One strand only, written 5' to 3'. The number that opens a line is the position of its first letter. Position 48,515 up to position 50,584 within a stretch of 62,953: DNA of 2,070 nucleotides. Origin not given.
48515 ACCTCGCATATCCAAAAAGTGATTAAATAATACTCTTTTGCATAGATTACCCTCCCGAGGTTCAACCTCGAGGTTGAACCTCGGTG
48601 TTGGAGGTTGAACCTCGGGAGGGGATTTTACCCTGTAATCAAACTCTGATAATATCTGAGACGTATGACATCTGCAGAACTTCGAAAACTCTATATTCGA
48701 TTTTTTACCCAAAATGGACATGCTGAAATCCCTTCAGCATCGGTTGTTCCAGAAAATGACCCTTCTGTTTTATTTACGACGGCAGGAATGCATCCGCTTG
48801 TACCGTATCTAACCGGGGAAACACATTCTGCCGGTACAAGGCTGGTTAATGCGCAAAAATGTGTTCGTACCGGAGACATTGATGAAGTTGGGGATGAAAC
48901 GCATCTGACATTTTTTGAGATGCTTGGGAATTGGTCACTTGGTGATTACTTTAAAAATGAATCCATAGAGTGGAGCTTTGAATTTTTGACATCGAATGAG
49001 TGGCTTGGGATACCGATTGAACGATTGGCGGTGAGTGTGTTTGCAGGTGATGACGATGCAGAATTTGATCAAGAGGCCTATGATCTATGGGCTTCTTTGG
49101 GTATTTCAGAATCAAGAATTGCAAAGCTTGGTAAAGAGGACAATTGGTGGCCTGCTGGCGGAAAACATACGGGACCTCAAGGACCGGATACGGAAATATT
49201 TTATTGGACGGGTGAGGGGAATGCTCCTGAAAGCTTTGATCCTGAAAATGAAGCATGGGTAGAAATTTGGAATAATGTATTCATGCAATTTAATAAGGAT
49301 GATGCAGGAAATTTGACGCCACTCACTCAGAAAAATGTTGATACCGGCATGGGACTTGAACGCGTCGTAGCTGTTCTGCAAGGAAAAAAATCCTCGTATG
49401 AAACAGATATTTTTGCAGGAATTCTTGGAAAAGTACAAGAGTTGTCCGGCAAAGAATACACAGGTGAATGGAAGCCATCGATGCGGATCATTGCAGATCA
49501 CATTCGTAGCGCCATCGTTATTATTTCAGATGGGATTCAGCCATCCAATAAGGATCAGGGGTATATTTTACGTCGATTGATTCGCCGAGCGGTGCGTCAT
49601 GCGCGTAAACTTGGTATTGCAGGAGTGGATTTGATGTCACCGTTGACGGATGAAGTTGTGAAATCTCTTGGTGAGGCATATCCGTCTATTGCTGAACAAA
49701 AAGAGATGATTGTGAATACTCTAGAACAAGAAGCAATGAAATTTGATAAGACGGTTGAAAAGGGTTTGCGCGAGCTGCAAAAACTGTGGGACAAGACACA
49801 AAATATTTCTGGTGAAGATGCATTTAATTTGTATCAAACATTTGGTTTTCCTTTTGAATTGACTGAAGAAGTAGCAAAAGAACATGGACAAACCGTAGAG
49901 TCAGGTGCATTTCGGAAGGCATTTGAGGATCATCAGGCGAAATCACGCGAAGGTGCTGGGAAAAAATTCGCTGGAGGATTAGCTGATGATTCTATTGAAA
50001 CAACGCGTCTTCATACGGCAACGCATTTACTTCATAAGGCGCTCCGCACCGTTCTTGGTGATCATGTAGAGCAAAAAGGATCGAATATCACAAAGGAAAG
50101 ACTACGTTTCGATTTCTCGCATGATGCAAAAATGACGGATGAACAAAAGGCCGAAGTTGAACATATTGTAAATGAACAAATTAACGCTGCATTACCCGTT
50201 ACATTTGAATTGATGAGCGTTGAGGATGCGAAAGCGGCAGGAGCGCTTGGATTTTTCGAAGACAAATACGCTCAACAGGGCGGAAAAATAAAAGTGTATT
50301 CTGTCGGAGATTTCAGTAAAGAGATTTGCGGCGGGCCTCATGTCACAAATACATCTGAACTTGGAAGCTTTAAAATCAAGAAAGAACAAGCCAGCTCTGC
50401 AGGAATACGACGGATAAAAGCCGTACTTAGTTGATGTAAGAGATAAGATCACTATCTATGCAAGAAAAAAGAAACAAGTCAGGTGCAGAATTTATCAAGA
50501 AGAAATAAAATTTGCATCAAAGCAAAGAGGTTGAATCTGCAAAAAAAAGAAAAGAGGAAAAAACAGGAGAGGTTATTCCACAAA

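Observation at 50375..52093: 1.6-kb single-ORF insertion flanked by two diverged copies of the alaS 3' end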

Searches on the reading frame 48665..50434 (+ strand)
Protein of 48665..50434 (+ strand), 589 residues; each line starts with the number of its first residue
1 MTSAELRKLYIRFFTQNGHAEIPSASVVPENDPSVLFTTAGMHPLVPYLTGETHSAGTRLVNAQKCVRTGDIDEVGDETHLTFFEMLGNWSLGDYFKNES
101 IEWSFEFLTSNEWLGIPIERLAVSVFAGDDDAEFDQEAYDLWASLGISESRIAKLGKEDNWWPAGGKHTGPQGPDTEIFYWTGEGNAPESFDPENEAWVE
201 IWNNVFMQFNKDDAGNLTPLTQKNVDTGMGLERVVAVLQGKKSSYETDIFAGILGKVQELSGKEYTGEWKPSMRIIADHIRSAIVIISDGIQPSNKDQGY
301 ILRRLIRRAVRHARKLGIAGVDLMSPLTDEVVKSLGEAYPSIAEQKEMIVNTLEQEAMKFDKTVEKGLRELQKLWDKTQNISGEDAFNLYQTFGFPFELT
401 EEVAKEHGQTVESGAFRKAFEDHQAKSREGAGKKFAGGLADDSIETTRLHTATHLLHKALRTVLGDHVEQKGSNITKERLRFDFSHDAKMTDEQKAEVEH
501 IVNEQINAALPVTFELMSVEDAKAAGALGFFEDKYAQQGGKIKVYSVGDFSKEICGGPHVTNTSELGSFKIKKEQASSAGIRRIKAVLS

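Call 4: search_protein_families(library=pfam, proteins=[window:48665-50434:+], max_evalue=0.1)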
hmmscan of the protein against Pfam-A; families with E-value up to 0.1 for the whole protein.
window:48665-50434:+ (589 aa): 2 families
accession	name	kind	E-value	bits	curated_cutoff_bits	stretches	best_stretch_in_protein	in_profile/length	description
PF01411.24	tRNA-synt_2c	-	2.6e-142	475.6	30.3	1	5-448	1-447/552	tRNA synthetases class II (A)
PF07973.19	tRNA_SAD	-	1e-16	61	24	1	542-584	1-43/44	Threonyl and Alanyl tRNA synthetase second additional domain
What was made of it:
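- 48665..50434 (+): alaS (short 589-aa AlaRS); the body is native and the last ~48-60 nt are imported. Pfam tRNA-synt_2c 2.6e-142 plus tRNA_SAD (call 4).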

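Call 16: find_related_loci(query=window:48665-50431:+, collection=genome_contigs, flank=6000)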
Query window:48665-50431:+ (589 aa) in genome_contigs; peptide patterns used: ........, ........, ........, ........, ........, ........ (x = any residue, [..] = any of these).
600 stretches matched a pattern (row limit reached: there are more); 600 encode a relative of the query (tblastn E <= 1e-3); the best 80 are kept; 80 distinct loci.
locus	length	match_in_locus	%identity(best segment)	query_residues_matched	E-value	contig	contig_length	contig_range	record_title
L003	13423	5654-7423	60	1-588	0e+0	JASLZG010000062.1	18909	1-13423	MAG: Lentisphaeria bacterium isolate ETNP2_MAG_64 NODE_62_length_18909_cov_4.238955, whole genome shotgun sequence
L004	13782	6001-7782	60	1-589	0e+0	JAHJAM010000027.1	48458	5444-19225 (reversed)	MAG: Patescibacteria group bacterium isolate Modern_marine.mb.212 Modern_marine.mb.212_k141_2320739, whole genome shotgu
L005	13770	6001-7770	60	1-589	0e+0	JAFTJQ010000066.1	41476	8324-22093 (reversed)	MAG: Lentisphaeria bacterium isolate RGIG3879 Roe_deer_Cecum-2__c495423, whole genome shotgun sequence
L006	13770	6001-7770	59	1-589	0e+0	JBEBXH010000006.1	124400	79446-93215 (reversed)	MAG: Victivallis vadensis isolate T2.bin.5 NODE_313_length_124400_cov_17.524444, whole genome shotgun sequence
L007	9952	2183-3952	59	1-588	0e+0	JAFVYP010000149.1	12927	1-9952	MAG: Lentisphaeria bacterium isolate RGIG5513 Sheep_Colon.Co__c2199014, whole genome shotgun sequence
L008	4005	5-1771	60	1-588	0e+0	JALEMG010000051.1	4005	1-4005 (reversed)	MAG: Lentisphaeria bacterium isolate SUG133 k141_5144591, whole genome shotgun sequence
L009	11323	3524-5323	56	2-588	0e+0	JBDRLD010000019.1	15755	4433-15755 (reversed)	MAG: Candidatus Uhrbacteria bacterium isolate MEGAHIT-group-1.76 k141_5438735, whole genome shotgun sequence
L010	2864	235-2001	59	1-588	0e+0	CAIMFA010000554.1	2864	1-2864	MAG: uncultured Lentisphaeria bacterium isolate Umea_bin-02975 genome assembly, contig: bin-02975:0554/1030, whole genom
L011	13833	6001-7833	57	1-588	0e+0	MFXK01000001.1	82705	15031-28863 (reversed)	MAG: Candidatus Peregrinibacteria bacterium RIFOXYB2_FULL_33_20 rifoxyb2_full_scaffold_105, whole genome shotgun sequenc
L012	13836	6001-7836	56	1-589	0e+0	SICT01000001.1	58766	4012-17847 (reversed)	MAG: Candidatus Uhrbacteria bacterium isolate Baikal-deep-G212 BACOMB-C1968, whole genome shotgun sequence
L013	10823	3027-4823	57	2-589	0e+0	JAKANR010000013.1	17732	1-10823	MAG: bacterium isolate WY5.bin86 NODE_5143_length_17732_cov_1.993525, whole genome shotgun sequence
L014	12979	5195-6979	59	1-588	0e+0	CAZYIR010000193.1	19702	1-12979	MAG TPA_asm: uncultured Candidatus Peribacteria bacterium isolate binchicken_co219_8 genome assembly, contig: k141_76159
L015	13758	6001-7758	56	1-588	0e+0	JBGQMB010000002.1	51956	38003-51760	MAG: Candidatus Micrarchaeia archaeon isolate OBJ2_061818_150_3 k141_1790686_length_51956_cov_11.9352, whole genome shot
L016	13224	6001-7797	57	1-589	0e+0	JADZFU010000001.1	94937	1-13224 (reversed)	MAG: Candidatus Uhrbacteria bacterium isolate SJ877 c_000000040755, whole genome shotgun sequence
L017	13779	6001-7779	57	1-588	0e+0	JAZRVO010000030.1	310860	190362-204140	MAG: Treponemataceae bacterium isolate T1900044953_TA20190006.MAGScoT_cleanbin_000038 SGB_3739_k141_1405157, whole genom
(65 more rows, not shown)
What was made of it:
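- Tried and rejected: GTDB species representatives, searched with AlaRS (call 16).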

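Call 27: find_homologous_proteins(query=window:48665-50431:+, max_evalue=1e-50)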
Query window:48665-50431:+ (589 aa): 8000 proteins with E <= 1e-50 among 8000 candidates; the best 120 are listed.
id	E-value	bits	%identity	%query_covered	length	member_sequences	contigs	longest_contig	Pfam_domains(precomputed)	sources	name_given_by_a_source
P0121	0.0e+0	1337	100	100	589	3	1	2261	PF01411.25,PF07973.20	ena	-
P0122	0.0e+0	1163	86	100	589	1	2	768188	PF01411.25,PF07973.20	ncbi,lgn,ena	-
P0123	2.9e-298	1009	75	100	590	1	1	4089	PF01411.25,PF07973.20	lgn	-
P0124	6.2e-290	981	73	100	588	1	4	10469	PF01411.25,PF07973.20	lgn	-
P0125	1.5e-288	977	71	100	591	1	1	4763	PF01411.25,PF07973.20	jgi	jgi:alanyl-tRNA synthetase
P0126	5.3e-287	971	71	100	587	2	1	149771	PF01411.25,PF07973.20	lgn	-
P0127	3.4e-284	962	69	100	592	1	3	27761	PF01411.25,PF07973.20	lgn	-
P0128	4.0e-284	962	71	100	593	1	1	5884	PF01411.25,PF07973.20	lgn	-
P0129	9.1e-284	961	72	100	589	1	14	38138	PF01411.25,PF07973.20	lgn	-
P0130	2.9e-283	959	71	100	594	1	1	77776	PF01411.25,PF07973.20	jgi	jgi:alanyl-tRNA synthetase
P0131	3.2e-283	959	70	100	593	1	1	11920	PF01411.25,PF07973.20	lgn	-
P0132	6.3e-282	955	72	100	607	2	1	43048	PF01411.25,PF07973.20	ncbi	-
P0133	4.7e-280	949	69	100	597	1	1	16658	PF01411.25,PF07973.20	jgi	-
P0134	1.9e-279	947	70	100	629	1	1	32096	PF01411.25,PF07973.20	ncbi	-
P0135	1.1e-278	944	69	100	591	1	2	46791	PF01411.25,PF07973.20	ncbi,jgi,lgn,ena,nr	ncbi:MAG: alanine--tRNA ligase [Patescibacteria group bacterium]|nr:alanine--tRNA ligase [Patescibac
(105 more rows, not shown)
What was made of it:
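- Tried and rejected: The protein database search (call 27) then gave the 86% and 71% relatives.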

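Call 28: find_encoding_contigs(protein=P0122, flank=8000, max_places=3)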
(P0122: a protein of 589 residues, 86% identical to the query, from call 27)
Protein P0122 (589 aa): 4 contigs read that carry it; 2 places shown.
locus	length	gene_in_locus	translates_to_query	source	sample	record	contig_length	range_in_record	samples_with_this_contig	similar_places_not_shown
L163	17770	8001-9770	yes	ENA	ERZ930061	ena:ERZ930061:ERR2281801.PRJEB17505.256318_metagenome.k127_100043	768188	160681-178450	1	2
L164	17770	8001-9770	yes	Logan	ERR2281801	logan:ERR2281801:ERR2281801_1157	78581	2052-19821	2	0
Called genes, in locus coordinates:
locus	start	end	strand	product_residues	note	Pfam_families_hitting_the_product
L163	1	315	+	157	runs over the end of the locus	-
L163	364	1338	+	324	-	PF11376:DUF3179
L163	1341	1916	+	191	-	-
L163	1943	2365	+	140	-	PF00588:SpoU_methylase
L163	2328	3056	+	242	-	PF00535:Glycos_transf_2, PF10111:Glyco_tranf_2_2 (faint), PF13641:Glyco_tranf_2_3, PF13632:Glyco_trans_2_3 (weak)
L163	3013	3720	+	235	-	PF04087:DUF389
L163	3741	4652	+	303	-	PF01544:CorA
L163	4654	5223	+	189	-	PF06130:PTAC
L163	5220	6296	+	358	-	PF02412:TSP_3 (faint), PF00801:PKD, PF18911:PKD_4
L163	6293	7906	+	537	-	PF03023:MurJ, PF01554:MatE (weak)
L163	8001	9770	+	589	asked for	PF01411:tRNA-synt_2c, PF07973:tRNA_SAD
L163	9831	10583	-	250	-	-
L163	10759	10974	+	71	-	PF01176:eIF-1a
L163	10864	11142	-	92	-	-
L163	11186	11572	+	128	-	PF00416:Ribosomal_S13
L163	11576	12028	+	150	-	PF00411:Ribosomal_S11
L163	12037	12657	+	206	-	PF00163:Ribosomal_S4, PF01479:S4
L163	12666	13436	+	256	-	PF01193:RNA_pol_L, PF01000:RNA_pol_A_bac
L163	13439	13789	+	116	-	PF01196:Ribosomal_L17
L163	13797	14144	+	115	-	PF00572:Ribosomal_L13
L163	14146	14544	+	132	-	PF00380:Ribosomal_S9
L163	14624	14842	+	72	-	-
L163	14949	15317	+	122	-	-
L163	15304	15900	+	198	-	PF02698:DUF218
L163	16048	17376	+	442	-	PF01943:Polysacc_synt, PF03023:MurJ (weak), PF13440:Polysacc_synt_3, PF01554:MatE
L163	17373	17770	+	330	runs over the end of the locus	PF13579:Glyco_trans_4_4, PF13439:Glyco_transf_4, PF20706:GT4-conflict (faint), PF00534:Glycos_transf_1, PF13692:Glyco_trans_1_4, PF13524:Glyco_trans_1_2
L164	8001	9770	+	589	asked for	PF01411:tRNA-synt_2c, PF07973:tRNA_SAD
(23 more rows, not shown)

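Call 29: find_encoding_contigs(protein=P0126, flank=6000, max_places=2)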
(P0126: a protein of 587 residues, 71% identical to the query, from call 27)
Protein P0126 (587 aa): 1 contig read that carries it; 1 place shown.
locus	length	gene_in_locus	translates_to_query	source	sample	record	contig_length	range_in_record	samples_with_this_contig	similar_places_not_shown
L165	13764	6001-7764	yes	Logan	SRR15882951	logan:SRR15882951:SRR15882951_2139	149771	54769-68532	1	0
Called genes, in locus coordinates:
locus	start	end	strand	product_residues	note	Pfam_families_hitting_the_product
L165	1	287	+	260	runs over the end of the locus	-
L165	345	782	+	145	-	PF00588:SpoU_methylase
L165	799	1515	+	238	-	PF00535:Glycos_transf_2, PF10111:Glyco_tranf_2_2 (weak), PF13641:Glyco_tranf_2_3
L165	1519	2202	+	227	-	PF04087:DUF389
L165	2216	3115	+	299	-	PF01544:CorA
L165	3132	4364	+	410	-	PF02412:TSP_3 (weak), PF00801:PKD, PF18911:PKD_4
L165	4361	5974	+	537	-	PF03023:MurJ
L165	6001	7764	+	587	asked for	PF01411:tRNA-synt_2c, PF07973:tRNA_SAD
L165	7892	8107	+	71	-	PF01176:eIF-1a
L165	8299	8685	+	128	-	PF00416:Ribosomal_S13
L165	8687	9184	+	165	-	PF00411:Ribosomal_S11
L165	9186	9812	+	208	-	PF00163:Ribosomal_S4, PF01479:S4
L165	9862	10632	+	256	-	PF01193:RNA_pol_L, PF01000:RNA_pol_A_bac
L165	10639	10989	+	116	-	PF01196:Ribosomal_L17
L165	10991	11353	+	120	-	PF00572:Ribosomal_L13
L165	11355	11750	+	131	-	PF00380:Ribosomal_S9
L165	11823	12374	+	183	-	-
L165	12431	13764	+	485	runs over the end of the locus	PF01943:Polysacc_synt, PF13440:Polysacc_synt_3, PF01554:MatE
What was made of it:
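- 48665..50434 (+): It is syntenic with L163 and L165 (calls 28-29).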

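Call 48: search_protein_families(library=pfam, proteins=[L163:9831-10583:-], max_evalue=0.01)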
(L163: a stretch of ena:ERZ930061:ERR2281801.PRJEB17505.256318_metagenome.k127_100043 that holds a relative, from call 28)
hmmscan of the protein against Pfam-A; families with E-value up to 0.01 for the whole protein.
L163:9831-10583:- (250 aa): 0 families

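Call 67: search_protein_families(library=ncbifam, proteins=[L163:9831-10583:-], max_evalue=0.01)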
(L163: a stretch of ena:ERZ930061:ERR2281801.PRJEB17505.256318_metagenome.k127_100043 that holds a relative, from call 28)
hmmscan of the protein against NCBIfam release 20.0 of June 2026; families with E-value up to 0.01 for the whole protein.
L163:9831-10583:- (250 aa): 0 families
